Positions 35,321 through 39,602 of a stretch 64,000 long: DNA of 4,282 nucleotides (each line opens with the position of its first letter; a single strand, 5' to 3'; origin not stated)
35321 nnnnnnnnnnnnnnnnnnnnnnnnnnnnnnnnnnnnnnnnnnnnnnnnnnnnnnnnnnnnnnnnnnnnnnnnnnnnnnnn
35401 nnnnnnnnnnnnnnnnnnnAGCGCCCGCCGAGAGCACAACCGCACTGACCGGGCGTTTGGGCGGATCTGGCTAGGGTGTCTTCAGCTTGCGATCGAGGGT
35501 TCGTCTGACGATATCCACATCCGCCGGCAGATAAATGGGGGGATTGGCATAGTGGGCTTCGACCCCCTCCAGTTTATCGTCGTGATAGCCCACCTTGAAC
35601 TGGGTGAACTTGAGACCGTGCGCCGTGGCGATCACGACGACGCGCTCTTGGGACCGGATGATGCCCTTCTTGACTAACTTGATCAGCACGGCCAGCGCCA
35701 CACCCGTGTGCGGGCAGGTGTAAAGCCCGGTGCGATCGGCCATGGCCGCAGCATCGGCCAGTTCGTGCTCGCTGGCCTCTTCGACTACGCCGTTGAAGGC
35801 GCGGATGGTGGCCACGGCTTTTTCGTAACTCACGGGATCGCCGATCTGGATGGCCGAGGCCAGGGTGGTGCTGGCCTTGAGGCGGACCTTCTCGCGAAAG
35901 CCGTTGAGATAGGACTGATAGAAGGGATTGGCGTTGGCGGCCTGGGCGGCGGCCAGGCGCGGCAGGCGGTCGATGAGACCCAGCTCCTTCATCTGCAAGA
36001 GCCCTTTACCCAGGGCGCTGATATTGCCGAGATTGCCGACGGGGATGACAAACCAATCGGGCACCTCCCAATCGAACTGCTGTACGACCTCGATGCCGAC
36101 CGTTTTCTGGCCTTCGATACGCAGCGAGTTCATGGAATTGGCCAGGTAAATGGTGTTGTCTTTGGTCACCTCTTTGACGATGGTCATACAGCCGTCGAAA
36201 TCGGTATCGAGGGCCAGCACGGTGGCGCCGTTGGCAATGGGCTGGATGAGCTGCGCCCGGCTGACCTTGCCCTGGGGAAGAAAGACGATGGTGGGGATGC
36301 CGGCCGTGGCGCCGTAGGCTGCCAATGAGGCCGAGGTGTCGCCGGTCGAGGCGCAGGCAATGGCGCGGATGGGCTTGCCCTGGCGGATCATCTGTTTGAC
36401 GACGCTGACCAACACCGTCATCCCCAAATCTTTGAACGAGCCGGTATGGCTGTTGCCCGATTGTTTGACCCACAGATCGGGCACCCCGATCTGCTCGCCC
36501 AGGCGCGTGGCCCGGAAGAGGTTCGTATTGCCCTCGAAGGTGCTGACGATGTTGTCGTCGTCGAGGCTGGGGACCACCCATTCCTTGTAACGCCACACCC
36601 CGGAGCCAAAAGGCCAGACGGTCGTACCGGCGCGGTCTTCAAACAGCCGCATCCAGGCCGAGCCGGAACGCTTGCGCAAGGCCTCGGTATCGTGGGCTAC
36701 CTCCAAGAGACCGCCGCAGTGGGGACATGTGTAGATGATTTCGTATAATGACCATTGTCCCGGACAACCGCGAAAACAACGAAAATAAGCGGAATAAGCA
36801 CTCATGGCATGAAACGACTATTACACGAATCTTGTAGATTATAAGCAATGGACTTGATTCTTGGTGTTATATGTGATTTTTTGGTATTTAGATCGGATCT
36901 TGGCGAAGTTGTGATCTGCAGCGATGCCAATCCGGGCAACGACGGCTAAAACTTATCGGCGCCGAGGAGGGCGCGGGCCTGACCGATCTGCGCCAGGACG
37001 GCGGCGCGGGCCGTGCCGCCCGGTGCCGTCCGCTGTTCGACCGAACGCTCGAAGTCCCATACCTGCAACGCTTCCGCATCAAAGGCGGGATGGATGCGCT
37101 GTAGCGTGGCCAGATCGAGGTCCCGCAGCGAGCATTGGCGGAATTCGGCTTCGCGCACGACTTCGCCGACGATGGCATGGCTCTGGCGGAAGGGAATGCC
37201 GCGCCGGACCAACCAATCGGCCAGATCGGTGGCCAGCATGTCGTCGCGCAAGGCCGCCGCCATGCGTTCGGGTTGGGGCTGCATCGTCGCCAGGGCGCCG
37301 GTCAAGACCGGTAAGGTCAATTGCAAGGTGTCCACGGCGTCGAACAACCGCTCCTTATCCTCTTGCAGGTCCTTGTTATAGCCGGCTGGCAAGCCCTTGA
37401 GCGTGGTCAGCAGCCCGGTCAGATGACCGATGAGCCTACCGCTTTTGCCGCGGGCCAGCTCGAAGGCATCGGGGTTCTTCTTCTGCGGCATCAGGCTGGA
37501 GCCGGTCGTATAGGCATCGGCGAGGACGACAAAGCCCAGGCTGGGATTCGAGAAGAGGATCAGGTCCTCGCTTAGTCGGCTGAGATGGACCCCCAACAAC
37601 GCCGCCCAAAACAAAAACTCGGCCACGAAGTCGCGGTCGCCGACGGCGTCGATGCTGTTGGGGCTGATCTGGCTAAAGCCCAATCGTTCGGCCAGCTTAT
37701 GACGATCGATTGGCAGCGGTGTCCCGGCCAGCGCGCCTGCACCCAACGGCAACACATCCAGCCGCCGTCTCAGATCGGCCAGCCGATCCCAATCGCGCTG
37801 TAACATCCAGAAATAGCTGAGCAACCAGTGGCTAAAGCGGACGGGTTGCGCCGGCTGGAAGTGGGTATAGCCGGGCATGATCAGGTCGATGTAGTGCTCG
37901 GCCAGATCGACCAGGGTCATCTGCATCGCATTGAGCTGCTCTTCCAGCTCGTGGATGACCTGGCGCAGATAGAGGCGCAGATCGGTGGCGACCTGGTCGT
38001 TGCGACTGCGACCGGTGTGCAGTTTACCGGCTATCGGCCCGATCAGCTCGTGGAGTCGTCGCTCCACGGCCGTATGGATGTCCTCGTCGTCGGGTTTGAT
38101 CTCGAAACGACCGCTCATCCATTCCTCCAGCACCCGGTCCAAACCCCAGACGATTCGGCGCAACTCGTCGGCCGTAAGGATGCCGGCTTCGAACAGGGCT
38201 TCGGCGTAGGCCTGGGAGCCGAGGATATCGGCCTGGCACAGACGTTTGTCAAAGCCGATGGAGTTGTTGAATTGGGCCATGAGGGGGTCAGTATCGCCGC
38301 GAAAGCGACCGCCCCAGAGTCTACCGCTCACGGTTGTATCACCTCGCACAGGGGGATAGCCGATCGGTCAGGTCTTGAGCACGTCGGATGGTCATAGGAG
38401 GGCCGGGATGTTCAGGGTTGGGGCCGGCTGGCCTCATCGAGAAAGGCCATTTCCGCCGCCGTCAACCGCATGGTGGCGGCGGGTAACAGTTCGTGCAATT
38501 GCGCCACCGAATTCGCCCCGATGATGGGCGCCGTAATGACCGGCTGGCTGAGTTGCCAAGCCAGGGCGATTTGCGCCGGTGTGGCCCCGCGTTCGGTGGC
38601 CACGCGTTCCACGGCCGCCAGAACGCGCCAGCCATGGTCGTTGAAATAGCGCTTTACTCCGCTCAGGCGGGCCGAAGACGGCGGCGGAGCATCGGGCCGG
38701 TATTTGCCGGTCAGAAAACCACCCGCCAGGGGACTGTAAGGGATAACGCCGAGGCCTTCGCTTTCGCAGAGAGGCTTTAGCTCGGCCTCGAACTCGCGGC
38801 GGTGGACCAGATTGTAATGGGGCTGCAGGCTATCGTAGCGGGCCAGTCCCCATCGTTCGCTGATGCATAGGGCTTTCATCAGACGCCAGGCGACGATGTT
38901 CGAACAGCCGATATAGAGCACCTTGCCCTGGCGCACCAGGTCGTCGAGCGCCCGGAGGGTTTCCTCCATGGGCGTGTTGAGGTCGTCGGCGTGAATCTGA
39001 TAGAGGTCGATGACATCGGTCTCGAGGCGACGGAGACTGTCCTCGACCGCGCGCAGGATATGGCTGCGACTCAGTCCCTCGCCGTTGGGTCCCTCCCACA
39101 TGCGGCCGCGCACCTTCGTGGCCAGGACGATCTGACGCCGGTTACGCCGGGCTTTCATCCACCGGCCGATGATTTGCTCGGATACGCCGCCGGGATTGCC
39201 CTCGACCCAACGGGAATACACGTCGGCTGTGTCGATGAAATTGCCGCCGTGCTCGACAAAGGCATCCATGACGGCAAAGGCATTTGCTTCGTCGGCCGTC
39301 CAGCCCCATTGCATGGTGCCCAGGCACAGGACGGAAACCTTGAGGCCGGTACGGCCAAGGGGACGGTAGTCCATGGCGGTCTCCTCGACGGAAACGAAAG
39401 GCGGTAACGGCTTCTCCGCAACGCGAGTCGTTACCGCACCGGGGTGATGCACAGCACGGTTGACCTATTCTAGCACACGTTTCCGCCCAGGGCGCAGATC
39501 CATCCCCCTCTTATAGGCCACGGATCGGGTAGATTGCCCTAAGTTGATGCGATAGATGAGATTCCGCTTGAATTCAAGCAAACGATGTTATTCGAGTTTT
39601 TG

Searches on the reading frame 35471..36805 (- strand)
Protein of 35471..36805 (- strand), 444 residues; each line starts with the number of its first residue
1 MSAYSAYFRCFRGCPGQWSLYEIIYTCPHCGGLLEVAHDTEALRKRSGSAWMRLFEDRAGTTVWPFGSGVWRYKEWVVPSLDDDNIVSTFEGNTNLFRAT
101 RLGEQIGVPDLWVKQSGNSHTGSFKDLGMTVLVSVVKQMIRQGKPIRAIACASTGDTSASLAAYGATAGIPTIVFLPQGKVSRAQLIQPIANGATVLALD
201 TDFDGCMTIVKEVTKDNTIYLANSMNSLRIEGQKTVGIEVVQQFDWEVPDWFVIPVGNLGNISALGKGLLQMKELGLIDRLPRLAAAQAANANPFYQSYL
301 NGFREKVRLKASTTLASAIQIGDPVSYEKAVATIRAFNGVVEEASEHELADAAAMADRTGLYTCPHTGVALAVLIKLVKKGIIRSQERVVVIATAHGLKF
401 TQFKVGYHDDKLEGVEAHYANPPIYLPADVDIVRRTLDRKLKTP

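Call 21: search_protein_families(library=pfam, proteins=[window:35471-36805:-], max_evalue=0.00001)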
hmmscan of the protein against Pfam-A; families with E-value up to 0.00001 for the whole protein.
window:35471-36805:- (444 aa): 1 family
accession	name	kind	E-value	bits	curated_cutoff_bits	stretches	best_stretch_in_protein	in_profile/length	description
PF00291.31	PALP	-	1.1e-61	209.2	35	1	87-394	1-294/295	Pyridoxal-phosphate dependent enzyme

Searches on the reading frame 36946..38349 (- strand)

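Call 21: search_protein_families(library=pfam, proteins=[window:36946-38349:-], max_evalue=0.00001)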
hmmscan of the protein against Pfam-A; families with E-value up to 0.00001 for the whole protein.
window:36946-38349:- (467 aa): 2 families
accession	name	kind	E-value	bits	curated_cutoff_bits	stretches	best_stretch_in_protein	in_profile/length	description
PF00206.25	Lyase_1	-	4.1e-91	306.1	27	1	14-308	1-312/312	Lyase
PF14698.11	ASL_C2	-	2.6e-25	89.1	27.3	1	371-438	2-69/69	Argininosuccinate lyase C-terminal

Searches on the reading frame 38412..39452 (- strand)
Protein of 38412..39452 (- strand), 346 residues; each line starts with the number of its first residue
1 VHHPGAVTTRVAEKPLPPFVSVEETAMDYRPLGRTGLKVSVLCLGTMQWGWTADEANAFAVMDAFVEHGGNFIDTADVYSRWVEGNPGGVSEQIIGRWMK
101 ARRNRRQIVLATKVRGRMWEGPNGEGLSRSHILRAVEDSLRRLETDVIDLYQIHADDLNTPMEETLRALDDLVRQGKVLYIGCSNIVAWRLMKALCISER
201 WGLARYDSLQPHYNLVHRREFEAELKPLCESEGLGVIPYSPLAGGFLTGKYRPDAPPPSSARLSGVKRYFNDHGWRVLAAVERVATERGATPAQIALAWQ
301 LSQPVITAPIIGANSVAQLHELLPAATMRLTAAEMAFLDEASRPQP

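Call 21: search_protein_families(library=pfam, proteins=[window:38412-39452:-], max_evalue=0.00001)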
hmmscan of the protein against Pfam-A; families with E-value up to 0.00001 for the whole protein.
window:38412-39452:- (346 aa): 1 family
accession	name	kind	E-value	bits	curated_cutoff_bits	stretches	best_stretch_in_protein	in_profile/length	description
PF00248.27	Aldo_ket_red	-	7.8e-78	261.9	24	1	42-341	2-289/291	Aldo/keto reductase family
